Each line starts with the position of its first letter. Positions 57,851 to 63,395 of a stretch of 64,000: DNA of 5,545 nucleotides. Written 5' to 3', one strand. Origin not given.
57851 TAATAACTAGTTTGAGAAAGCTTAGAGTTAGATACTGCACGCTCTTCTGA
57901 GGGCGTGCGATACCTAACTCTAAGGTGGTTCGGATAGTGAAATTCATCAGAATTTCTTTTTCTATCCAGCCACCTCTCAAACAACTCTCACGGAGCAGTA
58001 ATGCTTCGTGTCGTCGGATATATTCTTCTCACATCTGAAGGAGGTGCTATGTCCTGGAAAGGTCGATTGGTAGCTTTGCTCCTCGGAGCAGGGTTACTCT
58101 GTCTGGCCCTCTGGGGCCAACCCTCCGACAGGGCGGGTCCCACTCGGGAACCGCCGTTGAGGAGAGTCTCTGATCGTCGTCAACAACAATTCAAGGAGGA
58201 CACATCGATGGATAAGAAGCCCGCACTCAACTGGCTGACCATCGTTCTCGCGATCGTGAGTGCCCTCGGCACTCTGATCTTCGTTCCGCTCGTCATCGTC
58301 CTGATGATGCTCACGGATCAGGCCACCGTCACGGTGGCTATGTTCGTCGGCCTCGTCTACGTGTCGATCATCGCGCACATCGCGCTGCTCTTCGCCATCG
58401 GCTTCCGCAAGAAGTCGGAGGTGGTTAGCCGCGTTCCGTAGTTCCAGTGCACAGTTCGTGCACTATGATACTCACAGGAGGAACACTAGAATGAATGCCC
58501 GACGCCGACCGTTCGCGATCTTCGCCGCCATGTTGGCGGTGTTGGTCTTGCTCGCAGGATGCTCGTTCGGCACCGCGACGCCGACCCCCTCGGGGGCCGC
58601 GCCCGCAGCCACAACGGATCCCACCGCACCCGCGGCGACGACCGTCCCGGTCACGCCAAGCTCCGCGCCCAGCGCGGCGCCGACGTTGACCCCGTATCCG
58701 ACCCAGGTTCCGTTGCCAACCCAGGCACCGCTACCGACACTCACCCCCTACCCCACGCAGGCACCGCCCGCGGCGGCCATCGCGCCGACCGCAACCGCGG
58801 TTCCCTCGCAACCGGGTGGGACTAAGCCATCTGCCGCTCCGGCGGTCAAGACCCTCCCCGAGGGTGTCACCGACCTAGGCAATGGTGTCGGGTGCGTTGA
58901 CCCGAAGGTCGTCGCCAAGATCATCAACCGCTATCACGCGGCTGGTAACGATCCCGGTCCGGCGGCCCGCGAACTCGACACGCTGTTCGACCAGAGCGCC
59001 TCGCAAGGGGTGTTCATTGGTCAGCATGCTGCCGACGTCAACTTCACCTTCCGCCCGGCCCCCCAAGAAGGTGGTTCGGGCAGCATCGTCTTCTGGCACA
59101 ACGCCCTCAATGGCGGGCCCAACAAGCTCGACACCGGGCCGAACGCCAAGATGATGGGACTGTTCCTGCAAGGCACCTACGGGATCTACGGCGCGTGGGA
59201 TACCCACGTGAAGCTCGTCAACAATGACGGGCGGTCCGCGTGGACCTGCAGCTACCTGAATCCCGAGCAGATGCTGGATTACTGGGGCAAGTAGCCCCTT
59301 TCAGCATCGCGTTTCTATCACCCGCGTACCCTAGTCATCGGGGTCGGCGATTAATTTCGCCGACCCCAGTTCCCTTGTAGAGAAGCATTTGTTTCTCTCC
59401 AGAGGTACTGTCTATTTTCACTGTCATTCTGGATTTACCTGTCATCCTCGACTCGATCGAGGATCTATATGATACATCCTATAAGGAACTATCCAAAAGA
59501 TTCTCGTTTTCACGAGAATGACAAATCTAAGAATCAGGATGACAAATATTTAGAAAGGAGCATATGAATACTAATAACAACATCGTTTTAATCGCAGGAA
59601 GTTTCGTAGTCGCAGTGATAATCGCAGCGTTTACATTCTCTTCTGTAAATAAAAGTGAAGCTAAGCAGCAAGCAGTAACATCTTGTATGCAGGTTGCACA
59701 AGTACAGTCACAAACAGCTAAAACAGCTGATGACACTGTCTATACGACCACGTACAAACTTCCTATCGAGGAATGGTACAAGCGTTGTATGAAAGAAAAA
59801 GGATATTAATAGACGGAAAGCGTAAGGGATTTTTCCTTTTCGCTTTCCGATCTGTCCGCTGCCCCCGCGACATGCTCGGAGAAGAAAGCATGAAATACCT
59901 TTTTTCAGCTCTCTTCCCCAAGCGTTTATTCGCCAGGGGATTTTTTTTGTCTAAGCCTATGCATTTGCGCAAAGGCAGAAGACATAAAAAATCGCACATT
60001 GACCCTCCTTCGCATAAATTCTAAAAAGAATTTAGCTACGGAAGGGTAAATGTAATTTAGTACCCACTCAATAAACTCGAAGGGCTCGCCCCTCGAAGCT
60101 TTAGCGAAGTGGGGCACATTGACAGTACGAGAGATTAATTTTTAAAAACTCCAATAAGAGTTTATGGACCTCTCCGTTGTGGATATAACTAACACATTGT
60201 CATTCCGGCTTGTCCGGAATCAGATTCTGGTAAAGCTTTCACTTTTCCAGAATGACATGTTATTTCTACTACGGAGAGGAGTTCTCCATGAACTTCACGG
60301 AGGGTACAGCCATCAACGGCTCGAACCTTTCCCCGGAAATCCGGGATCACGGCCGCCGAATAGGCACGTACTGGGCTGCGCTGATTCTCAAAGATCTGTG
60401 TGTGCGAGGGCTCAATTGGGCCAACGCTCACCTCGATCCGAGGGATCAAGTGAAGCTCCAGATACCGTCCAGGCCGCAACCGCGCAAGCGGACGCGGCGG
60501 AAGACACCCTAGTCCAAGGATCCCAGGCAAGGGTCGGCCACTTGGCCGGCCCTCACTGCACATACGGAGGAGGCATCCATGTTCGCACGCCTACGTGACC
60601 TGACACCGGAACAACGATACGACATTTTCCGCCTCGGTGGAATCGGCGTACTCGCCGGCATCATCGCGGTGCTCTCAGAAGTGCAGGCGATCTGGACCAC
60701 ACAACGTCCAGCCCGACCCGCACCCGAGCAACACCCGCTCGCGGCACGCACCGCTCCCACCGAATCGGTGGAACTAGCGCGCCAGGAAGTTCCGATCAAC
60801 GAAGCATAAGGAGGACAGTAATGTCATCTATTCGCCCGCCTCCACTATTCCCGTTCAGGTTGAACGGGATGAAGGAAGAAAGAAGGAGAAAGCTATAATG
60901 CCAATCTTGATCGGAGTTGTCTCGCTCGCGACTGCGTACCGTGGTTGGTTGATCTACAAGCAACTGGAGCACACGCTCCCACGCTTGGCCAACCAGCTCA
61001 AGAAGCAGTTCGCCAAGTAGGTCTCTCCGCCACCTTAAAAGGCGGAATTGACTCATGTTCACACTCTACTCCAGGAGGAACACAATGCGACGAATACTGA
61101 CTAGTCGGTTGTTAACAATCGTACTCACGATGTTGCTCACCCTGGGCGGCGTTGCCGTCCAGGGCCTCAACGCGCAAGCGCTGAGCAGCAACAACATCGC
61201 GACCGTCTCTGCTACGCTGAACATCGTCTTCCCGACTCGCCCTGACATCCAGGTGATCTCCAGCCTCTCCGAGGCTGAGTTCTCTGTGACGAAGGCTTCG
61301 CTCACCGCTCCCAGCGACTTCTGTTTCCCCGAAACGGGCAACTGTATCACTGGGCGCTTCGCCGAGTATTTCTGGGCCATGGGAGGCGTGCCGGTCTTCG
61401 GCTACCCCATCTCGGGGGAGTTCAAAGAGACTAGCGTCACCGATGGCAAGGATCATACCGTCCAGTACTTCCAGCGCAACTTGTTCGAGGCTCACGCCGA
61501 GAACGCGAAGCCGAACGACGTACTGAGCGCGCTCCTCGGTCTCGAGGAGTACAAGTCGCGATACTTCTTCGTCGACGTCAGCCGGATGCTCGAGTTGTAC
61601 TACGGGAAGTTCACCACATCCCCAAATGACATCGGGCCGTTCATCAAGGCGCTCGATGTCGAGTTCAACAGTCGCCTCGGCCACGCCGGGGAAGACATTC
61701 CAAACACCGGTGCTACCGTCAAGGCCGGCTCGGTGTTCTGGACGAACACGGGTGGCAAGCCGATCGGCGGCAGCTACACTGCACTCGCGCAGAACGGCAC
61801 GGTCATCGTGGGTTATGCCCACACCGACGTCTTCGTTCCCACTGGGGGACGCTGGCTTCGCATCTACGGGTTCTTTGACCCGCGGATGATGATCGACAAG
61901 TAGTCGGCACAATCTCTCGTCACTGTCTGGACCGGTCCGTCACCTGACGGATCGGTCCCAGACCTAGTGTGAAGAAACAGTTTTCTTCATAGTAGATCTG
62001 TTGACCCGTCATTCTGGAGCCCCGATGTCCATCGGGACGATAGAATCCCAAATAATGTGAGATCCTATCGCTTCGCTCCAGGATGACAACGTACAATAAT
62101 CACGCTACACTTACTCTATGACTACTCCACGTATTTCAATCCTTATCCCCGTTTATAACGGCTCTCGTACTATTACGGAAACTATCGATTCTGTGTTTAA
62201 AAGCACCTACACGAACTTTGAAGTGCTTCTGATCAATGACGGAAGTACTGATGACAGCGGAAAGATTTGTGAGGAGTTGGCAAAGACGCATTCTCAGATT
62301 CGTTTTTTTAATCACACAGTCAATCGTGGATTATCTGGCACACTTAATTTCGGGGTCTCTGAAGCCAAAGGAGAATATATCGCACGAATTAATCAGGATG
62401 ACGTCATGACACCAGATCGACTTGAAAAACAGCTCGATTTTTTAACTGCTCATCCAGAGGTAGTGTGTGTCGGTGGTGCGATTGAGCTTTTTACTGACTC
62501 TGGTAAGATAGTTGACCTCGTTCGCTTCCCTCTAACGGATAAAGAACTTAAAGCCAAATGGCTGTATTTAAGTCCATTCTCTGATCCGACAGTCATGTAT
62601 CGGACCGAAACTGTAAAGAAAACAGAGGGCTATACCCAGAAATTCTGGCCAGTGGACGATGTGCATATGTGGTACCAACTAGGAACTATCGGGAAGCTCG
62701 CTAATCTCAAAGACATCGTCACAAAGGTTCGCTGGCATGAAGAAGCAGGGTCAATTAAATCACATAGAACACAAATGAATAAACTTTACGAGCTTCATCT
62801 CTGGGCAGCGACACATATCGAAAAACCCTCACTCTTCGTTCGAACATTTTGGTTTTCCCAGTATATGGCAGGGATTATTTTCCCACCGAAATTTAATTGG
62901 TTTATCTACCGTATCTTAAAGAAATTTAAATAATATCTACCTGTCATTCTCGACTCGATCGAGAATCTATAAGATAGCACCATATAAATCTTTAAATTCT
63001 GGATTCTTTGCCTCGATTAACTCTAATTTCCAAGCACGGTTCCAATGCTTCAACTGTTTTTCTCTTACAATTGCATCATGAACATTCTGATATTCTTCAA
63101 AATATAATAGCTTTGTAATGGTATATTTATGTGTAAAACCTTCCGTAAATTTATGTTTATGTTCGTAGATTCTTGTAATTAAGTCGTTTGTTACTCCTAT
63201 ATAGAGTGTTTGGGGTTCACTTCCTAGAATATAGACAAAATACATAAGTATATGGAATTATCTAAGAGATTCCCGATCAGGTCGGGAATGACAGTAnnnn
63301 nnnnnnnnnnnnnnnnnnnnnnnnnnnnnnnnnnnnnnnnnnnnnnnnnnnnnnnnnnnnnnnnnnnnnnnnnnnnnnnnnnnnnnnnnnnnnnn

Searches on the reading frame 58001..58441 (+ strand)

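Call 65: search_protein_families(library=pfam, proteins=[window:58001-58441:+], max_evalue=0.05)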
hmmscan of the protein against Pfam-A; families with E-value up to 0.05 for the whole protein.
window:58001-58441:+ (146 aa): 4 families
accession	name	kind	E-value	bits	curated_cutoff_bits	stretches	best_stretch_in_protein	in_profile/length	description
PF00335.26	Tetraspanin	-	0.0016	18.6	32.1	1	23-138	10-103/225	Tetraspanin family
PF14093.11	DUF4271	-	0.0051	17.2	29.7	1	72-140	115-183/206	Domain of unknown function (DUF4271)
PF03547.23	Mem_trans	-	0.0072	15.4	25.7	1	80-131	94-146/343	Membrane transport protein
PF13903.11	Claudin_2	-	0.015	15.5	29.1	1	46-138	54-148/192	PMP-22/EMP/MP20/Claudin tight junction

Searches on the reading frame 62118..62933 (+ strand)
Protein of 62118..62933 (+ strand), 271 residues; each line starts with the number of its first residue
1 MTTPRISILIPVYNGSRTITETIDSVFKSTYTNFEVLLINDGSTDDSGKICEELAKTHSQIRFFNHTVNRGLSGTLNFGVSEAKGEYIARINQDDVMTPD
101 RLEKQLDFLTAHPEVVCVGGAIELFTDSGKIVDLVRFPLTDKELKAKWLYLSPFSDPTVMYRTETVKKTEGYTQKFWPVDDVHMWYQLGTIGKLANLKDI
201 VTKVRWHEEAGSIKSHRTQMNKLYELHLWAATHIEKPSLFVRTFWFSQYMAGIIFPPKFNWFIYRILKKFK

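Call 10: search_protein_families(library=pfam, proteins=[window:62118-62933:+], max_evalue=0.01)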
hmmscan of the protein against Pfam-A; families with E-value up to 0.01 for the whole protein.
window:62118-62933:+ (271 aa): 3 families
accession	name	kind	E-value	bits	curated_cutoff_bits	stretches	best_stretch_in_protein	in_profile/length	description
PF00535.33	Glycos_transf_2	-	3.2e-35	122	23.3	1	7-134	1-128/168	Glycosyl transferase family 2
PF13641.12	Glyco_tranf_2_3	-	2.1e-13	51.3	27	1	4-188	1-194/230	Glycosyltransferase like family 2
PF10111.15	Glyco_tranf_2_2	-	6.6e-13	49.2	27.3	1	7-110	1-107/276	Glycosyltransferase like family 2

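Call 73: find_encoding_contigs(protein=window:62118-62933:+, flank=10000, max_places=3)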
Protein window:62118-62933:+ (271 aa): 1 contig read that carries it; 1 place shown.
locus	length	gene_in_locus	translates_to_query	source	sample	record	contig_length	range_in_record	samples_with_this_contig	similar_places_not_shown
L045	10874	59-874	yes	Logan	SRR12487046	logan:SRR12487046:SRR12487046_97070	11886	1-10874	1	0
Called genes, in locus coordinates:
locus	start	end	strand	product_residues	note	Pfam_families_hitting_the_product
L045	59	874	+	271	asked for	PF00535:Glycos_transf_2, PF10111:Glyco_tranf_2_2, PF13506:Glyco_transf_21 (faint), PF13641:Glyco_tranf_2_3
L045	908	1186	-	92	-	PF01541:GIY-YIG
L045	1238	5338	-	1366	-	-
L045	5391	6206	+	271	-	PF00535:Glycos_transf_2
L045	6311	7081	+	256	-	PF13641:Glyco_tranf_2_3, PF00535:Glycos_transf_2, PF10111:Glyco_tranf_2_2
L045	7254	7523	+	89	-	-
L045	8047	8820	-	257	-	PF13638:PIN_4 (weak)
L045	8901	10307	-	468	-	PF18073:Zn_ribbon_LapB, PF13481:AAA_25, PF03796:DnaB_C (weak), PF06745:ATPase, PF23442:DUF7125 (weak), PF13479:AAA_24 (faint), PF13541:ChlI (faint)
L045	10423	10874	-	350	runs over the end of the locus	PF21710:Spt6_S1 (faint), PF23459:S1_RRP5 (faint), PF00575:S1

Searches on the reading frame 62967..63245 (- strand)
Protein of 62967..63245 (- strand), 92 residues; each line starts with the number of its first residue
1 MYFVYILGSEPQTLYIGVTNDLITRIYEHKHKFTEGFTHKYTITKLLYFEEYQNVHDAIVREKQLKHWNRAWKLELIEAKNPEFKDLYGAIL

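Call 65: search_protein_families(library=pfam, proteins=[window:62967-63245:-], max_evalue=0.05)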
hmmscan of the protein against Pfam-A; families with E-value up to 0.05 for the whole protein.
window:62967-63245:- (92 aa): 2 families
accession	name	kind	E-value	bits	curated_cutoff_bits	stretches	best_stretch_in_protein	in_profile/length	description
PF01541.30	GIY-YIG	-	9.6e-12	45.5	22.6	1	1-74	1-77/78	GIY-YIG catalytic domain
PF08361.16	TetR_C_2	-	0.02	15.3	22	1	21-63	24-66/121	MAATS-type transcriptional repressor, C-terminal region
